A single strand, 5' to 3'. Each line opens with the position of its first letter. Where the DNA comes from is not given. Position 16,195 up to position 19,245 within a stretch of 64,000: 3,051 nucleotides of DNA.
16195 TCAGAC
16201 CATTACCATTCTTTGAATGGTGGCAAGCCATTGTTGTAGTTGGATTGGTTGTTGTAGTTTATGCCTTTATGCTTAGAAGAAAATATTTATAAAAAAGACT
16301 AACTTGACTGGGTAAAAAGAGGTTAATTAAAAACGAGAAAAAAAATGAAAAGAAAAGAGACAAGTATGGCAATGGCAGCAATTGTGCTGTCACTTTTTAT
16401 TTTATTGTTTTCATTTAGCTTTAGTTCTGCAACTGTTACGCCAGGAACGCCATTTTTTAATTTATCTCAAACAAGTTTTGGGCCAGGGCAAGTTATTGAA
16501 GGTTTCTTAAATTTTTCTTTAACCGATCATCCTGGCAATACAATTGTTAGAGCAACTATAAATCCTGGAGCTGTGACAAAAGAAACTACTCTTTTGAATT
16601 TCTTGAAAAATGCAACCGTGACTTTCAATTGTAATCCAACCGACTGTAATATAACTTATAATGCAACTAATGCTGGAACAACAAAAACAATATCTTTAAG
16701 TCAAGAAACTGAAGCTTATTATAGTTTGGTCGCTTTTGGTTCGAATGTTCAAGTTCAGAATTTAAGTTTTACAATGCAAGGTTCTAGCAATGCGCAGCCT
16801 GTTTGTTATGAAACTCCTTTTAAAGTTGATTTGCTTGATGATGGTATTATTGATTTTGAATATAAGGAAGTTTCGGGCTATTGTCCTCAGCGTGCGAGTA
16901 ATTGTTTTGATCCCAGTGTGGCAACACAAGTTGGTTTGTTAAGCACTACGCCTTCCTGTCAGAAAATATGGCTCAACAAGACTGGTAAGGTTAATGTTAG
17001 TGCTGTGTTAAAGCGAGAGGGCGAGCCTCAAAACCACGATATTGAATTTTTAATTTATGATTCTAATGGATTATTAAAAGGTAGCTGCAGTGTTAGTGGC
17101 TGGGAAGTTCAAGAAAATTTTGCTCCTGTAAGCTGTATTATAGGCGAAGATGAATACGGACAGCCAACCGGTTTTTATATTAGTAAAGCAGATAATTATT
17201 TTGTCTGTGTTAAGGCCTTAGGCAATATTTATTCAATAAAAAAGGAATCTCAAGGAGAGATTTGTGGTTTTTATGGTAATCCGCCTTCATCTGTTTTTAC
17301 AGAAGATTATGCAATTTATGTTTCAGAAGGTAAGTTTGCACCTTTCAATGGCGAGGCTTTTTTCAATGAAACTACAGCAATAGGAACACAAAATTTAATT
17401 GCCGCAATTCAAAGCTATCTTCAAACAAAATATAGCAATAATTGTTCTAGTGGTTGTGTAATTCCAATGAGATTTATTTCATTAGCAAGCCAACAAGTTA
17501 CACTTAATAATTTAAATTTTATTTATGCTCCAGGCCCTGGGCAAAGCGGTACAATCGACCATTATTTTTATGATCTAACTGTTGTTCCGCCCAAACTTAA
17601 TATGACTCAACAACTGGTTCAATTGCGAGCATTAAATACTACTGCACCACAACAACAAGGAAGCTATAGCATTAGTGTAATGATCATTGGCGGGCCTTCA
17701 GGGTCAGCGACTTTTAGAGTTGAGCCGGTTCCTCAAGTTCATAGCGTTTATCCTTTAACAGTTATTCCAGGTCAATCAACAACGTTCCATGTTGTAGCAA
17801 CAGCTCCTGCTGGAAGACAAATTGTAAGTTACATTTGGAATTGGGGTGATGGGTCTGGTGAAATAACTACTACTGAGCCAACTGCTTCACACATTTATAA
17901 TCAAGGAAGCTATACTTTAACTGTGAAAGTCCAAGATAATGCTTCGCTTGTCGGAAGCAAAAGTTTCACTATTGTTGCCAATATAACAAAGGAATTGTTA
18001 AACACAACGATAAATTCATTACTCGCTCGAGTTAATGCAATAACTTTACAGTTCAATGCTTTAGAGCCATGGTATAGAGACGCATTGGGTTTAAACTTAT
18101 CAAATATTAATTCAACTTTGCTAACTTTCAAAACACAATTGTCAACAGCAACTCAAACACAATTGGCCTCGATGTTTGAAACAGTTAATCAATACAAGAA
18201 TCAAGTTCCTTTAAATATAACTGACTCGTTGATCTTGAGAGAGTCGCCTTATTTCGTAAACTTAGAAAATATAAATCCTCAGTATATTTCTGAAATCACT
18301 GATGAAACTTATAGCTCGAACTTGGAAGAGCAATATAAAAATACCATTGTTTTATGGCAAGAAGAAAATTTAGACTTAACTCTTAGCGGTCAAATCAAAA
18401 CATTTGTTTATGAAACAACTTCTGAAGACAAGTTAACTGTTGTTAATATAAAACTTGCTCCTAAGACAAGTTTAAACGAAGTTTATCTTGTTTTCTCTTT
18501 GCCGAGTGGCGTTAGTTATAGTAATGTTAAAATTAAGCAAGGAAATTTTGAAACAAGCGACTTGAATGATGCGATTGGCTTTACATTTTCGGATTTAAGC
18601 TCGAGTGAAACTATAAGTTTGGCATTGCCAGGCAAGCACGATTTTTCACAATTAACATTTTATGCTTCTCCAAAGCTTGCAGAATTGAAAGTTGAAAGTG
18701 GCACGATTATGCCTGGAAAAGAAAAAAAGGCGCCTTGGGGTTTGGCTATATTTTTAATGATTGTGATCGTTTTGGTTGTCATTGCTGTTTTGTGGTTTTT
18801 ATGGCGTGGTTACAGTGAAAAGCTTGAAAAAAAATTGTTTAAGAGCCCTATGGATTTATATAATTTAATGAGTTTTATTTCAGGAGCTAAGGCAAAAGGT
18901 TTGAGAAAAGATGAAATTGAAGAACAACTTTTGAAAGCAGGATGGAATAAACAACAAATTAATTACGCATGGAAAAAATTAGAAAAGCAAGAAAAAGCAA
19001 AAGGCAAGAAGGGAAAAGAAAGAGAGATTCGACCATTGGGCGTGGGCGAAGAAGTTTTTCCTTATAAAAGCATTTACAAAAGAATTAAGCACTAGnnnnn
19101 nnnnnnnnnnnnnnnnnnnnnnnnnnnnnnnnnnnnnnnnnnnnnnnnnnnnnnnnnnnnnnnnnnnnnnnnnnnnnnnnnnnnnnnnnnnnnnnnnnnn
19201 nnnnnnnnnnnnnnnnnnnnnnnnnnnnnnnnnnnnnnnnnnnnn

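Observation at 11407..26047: About 14.6-kb accessory island of six large cysteine-rich surface proteins with no recognisable enzymatic domains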

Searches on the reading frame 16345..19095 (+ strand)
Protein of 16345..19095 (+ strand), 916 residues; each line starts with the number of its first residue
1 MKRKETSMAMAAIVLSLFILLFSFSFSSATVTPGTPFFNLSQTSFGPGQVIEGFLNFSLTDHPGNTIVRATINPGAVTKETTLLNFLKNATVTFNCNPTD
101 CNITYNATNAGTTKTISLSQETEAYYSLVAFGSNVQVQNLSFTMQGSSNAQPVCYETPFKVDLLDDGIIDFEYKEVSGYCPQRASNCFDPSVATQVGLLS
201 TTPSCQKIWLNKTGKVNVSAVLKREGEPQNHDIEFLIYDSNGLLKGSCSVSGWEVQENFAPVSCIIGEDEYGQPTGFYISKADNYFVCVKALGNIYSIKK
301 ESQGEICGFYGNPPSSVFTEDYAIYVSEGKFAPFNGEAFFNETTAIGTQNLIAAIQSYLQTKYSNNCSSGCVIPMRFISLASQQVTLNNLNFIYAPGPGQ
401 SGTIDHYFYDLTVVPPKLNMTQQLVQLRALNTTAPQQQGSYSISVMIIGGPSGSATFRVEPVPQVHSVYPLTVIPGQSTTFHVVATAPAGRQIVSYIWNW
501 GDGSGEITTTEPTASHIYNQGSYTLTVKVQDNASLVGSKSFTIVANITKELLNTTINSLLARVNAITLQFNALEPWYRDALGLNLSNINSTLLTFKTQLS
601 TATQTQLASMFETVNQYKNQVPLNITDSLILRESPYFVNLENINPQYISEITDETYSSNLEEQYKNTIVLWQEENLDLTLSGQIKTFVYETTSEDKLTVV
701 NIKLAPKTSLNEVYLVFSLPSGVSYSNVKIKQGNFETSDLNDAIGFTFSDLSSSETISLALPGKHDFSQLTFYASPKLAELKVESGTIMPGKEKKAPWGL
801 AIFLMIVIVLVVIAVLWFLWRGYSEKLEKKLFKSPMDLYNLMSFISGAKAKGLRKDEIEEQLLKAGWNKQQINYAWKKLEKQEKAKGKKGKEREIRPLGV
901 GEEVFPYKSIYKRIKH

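Call 4: search_protein_families(library=pfam, proteins=[window:16345-19095:+], max_evalue=0.1)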
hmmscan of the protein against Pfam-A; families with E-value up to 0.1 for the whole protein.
window:16345-19095:+ (916 aa): 8 families
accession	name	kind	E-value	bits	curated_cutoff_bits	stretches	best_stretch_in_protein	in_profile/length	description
PF00801.26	PKD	-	1.7e-10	41.2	23.5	1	471-543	9-79/80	PKD domain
PF18911.6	PKD_4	-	2.8e-10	40.5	27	1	467-540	8-80/85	PKD domain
PF22352.2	K319L-like_PKD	-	0.0027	18.1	27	1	475-543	10-82/84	K319L-like, PKD domain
PF03347.19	TDH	-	0.016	15.2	27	0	254-292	102-140/165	Vibrio thermostable direct hemolysin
PF11893.13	DUF3413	-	0.026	14.2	27.1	1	795-846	128-178/248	Domain of unknown function (DUF3413)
PF11337.13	DUF3139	-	0.036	15.1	27.3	0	802-872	6-67/83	Protein of unknown function (DUF3139)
PF13787.11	HXXEE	-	0.069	14.3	25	0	7-78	36-102/114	Protein of unknown function with HXXEE motif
PF17992.7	Agarase_CBM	-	0.09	12.8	26.3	0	584-715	52-178/178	Agarase CBM like domain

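Call 25: search_protein_families(library=ncbifam, proteins=[window:16345-19095:+], max_evalue=0.01)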
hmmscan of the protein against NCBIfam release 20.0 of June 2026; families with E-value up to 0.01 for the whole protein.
window:16345-19095:+ (916 aa): 0 families

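Call 77: search_protein_families(library=phrogs, proteins=[window:16345-19095:+], max_evalue=0.01)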
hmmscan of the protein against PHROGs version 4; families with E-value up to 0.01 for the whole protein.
window:16345-19095:+ (916 aa): 0 families

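Call 97: search_protein_families(library=padloc, proteins=[window:16345-19095:+], max_evalue=0.01)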
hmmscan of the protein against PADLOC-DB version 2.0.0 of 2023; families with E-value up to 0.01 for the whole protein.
window:16345-19095:+ (916 aa): 0 families
